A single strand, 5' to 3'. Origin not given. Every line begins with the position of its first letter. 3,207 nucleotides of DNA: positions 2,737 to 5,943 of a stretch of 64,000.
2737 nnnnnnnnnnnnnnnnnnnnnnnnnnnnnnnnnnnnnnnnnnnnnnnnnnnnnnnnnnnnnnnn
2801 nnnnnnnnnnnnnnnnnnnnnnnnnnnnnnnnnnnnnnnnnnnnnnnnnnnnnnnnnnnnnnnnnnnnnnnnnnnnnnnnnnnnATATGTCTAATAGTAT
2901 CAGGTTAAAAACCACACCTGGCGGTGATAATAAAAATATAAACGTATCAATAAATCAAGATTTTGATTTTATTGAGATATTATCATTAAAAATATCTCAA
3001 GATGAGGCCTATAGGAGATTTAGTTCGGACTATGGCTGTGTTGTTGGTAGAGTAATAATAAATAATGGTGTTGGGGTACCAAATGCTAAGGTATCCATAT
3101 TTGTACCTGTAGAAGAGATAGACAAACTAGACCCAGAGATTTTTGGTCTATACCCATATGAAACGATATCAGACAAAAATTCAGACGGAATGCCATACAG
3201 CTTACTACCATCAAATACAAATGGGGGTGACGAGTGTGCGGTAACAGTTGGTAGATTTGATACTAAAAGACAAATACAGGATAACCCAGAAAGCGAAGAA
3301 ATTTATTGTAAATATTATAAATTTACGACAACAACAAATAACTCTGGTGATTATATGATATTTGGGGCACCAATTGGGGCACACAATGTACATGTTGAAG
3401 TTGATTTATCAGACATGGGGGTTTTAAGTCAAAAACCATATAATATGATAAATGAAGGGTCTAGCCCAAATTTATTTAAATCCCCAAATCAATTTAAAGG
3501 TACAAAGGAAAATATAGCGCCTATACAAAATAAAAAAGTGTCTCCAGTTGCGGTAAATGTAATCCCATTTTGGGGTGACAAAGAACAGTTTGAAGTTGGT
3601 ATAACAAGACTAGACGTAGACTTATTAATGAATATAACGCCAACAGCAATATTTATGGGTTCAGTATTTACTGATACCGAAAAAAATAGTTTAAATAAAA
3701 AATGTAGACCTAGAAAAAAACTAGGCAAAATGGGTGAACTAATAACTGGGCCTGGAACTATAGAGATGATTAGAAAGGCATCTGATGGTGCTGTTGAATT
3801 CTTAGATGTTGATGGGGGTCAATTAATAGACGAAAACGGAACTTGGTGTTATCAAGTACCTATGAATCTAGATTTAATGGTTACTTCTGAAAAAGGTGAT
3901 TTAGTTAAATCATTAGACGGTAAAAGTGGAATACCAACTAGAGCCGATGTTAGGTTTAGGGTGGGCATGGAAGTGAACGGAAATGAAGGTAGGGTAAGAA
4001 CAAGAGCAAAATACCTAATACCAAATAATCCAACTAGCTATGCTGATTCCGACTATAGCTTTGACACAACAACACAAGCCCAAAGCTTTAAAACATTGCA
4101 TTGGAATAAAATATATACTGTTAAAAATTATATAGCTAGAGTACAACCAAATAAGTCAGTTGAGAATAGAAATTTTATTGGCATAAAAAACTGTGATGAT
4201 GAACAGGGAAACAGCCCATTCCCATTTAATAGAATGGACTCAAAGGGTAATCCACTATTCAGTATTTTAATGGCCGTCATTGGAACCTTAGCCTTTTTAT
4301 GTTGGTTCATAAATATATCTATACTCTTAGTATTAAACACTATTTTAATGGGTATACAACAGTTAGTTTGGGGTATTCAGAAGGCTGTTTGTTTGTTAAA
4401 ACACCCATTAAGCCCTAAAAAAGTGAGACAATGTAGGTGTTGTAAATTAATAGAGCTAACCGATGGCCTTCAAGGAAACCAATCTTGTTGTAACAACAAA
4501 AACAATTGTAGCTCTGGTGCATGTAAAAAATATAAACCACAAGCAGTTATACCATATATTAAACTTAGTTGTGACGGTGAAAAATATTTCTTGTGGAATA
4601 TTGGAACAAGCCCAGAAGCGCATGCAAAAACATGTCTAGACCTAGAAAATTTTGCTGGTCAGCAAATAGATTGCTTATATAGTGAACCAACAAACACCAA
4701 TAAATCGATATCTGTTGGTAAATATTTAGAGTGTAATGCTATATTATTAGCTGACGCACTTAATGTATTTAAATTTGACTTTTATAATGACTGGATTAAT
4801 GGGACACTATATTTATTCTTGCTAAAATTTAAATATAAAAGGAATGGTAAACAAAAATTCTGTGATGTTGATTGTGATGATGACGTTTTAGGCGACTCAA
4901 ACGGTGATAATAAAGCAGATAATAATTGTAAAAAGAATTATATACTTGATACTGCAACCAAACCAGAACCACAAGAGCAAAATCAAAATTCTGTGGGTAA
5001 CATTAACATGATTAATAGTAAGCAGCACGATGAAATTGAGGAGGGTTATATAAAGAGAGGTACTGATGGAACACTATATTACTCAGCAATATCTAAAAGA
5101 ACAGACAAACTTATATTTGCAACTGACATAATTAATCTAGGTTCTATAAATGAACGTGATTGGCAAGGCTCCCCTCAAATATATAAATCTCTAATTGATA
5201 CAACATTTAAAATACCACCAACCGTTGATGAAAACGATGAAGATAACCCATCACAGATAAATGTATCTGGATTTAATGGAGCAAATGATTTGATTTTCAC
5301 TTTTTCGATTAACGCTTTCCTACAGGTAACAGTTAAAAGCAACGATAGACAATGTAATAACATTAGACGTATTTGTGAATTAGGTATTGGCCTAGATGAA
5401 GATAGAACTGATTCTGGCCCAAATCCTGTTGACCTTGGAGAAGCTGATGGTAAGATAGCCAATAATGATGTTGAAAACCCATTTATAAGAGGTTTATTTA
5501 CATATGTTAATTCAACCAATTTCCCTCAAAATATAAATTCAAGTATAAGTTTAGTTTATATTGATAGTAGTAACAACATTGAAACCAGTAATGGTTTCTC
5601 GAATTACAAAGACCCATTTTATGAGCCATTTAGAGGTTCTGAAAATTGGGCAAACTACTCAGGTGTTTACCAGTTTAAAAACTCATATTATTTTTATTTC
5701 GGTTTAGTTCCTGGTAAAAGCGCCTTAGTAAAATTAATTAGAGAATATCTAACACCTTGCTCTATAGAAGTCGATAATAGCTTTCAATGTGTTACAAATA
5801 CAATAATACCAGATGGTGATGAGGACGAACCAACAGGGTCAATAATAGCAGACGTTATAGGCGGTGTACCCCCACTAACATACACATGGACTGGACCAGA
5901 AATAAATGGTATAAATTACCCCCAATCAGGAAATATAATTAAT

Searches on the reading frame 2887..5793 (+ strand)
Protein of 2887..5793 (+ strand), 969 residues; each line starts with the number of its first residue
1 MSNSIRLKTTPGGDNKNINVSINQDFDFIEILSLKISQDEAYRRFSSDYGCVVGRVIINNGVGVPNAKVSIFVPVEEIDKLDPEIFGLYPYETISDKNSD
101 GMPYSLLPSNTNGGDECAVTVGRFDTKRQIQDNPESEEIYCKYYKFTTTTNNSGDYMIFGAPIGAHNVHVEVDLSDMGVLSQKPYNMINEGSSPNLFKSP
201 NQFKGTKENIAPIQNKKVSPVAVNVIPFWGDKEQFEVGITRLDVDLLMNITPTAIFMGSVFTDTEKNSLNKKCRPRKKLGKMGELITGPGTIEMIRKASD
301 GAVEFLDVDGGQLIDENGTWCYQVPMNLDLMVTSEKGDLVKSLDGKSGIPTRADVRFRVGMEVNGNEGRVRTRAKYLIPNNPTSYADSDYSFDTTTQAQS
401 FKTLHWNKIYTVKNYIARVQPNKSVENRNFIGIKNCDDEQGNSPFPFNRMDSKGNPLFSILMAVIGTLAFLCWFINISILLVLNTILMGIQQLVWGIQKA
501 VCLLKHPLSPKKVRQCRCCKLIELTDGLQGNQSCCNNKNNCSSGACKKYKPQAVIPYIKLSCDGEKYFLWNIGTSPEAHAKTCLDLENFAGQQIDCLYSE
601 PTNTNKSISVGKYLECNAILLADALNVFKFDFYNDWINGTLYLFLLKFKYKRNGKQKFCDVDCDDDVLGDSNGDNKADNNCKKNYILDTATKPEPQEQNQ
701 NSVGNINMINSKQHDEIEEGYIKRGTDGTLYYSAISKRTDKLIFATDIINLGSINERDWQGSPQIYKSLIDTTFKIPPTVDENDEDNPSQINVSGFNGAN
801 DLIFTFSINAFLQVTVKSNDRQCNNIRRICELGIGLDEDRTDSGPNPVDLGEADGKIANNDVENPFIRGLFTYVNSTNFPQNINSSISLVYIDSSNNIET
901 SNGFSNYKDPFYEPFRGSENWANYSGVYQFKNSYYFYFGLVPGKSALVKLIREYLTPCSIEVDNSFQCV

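Call 41: predict_structure(alignment_id=A2)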
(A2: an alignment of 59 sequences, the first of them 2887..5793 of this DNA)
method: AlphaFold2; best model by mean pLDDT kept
length: 969 residues; sequences in the alignment: 59
mean_pLDDT: 77.3   pTM: 0.76
mean pLDDT of the five models: 77.3, 76.4, 72.9, 70.2, 64.5
residues with pLDDT >= 90: 241; 70-90: 456; 50-70: 186; < 50: 86
segments of 3 or more residues with pLDDT < 50: 1-19, 21-43, 111-119, 196-211, 880-883, 963-969
pLDDT, mean of each block of 10 residues (from residue 1): 38 45 42 41 55 76 72 70 66 60 59 46 59 68 65 66 76 62 58 49 42 63 72 58 76 91 87 91 92 92 82 91 89 75 82 94 70 93 92 92 92 96 88 89 93 82 88 88 85 86 86 87 82 86 80 81 82 75 76 66 68 85 88 96 92 89 90 89 92 77 68 91 92 93 95 80 85 90 75 78 78 74 91 89 59 84 90 76 68 70 72 78 73 95 92 65 45
secondary structure, 60 per line:
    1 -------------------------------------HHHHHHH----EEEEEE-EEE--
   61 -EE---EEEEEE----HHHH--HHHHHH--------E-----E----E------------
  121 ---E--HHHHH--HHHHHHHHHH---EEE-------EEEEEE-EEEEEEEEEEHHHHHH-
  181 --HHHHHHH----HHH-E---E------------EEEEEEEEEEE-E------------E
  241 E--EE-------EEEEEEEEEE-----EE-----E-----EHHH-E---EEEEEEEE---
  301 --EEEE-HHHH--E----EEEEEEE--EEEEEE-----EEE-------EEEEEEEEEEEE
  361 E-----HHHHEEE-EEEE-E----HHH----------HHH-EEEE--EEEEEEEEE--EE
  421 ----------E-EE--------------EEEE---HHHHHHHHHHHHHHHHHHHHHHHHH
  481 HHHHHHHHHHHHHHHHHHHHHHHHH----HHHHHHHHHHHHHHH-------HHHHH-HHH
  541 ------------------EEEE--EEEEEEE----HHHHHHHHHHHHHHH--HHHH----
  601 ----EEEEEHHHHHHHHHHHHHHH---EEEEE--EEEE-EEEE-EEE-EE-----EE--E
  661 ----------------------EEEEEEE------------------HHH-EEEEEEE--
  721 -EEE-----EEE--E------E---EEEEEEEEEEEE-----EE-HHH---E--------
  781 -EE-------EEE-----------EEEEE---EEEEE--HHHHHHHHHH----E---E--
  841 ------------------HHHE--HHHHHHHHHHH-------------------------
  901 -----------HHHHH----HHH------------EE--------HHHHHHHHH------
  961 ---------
elements in order (helices of 4 or more, strands of 3 or more residues): H38-44 E49-54 E56-58 E67-72 H77-80 H83-88 H127-131 H134-143 E147-149 E157-162 E164-173 H174-179 H183-189 E215-225 E253-262 E290-297 E303-306 H308-311 E319-325 E328-333 E339-341 E349-361 H367-370 E371-373 E375-378 E402-405 E408-416 E449-452 H456-505 H510-524 H532-536 E559-562 E565-571 H576-590 H593-596 E605-609 H610-624 E628-632 E635-638 E640-643 E645-647 E683-689 E712-718 E722-724 E730-732 E746-757 E791-793 E805-809 E813-817 H820-829 H865-875 H912-916 H946-954

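Call 84: find_related_loci(query=A2, collection=viral_contigs, flank=10000)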
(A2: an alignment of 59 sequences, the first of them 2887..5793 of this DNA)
Query A2 (969 aa) in viral_contigs; peptide patterns used: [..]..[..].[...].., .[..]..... (x = any residue, [..] = any of these).
599 stretches matched a pattern (row limit reached: there are more); 573 encode a relative of the query (tblastn E <= 1e-3); the best 80 are kept; 80 distinct loci.
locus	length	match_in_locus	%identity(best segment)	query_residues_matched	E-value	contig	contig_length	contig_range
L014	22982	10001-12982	48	1-969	0e+0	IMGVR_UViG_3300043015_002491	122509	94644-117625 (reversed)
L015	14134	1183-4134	45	3-969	0e+0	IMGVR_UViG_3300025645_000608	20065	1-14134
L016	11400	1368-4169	44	4-958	0e+0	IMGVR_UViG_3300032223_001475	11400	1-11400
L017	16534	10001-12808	45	1-958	0e+0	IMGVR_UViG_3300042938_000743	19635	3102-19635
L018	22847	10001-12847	45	1-958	0e+0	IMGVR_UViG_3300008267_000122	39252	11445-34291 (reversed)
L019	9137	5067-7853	46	1-966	0e+0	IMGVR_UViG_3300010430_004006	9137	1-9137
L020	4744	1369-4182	43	1-958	0e+0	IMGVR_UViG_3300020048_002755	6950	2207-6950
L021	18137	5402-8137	44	1-962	0e+0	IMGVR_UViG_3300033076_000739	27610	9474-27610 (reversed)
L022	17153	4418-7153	44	1-962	0e+0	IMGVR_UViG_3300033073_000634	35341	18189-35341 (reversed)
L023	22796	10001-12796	42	1-966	0e+0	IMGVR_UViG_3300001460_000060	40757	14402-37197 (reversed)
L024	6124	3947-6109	53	1-696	0e+0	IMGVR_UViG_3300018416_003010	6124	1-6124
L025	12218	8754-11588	42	3-966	0e+0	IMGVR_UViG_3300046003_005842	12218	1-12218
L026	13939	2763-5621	41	1-966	0e+0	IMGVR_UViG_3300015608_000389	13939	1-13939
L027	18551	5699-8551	40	1-969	0e+0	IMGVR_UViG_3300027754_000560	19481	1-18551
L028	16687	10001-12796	41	1-962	0e+0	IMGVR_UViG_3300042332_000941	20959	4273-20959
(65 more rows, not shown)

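Call 90: fold_search(model_id=the predicted structure, library=viral)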
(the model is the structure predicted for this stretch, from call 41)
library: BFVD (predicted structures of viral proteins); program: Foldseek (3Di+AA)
matches with E <= 10: 145; with E <= 0.001: 1
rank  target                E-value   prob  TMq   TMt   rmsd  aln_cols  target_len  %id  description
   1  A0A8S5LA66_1          2.6e-70  1.00  0.67  0.66  10.8      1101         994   28  Uncharacterized protein [Myoviridae sp. ctPuP5]
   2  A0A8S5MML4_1          4.4e-03  0.66  0.08  0.09  14.9       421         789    8  Cell wall surface anchor family domain protein [Siphoviridae sp. ctxc31]
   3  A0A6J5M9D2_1          4.9e-03  0.12  0.06  0.07  26.5       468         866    9  Uncharacterized protein [uncultured Caudovirales phage]
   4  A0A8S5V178            7.2e-03  0.85  0.12  0.10  17.2       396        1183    8  Baseplate J like protein [Siphoviridae sp. ct3r22]
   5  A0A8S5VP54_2          7.6e-03  0.25  0.08  0.06  22.6       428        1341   10  (no name in the UniProt tables at hand)
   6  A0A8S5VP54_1          8.5e-03  0.15  0.08  0.06  17.9       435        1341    8  (no name in the UniProt tables at hand)
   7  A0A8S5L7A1            2.1e-02  0.77  0.10  0.10  10.0       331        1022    9  Structural protein [CrAss-like virus sp. ctt4r3]
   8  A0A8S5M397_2          4.9e-02  0.16  0.09  0.09  22.9       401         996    8  FdeC-like protein [Siphoviridae sp. ctqpo8]
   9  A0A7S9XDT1            5.2e-02  0.08  0.06  0.09  22.7       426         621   10  Uncharacterized protein [Virus NIOZ-UU157]
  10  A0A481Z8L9            6.4e-02  0.21  0.07  0.20  28.2       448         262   10  DUF4397 domain-containing protein [Pithovirus LCPAC304]
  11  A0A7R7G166            7.2e-02  0.35  0.10  0.26  15.7       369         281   10  (no name in the UniProt tables at hand)
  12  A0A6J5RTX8            8.4e-02  0.92  0.08  0.29  19.5       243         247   10  Uncharacterized protein [uncultured Caudovirales phage]
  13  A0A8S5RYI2            9.4e-02  0.08  0.09  0.11  22.8       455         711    7  Tail collar fiber protein [Myoviridae sp. ctNQV2]
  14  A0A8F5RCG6            1.2e-01  0.02  0.06  0.09  25.8       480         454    9  (no name in the UniProt tables at hand)
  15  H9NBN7                1.7e-01  0.02  0.05  0.07  25.9       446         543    8  (no name in the UniProt tables at hand)
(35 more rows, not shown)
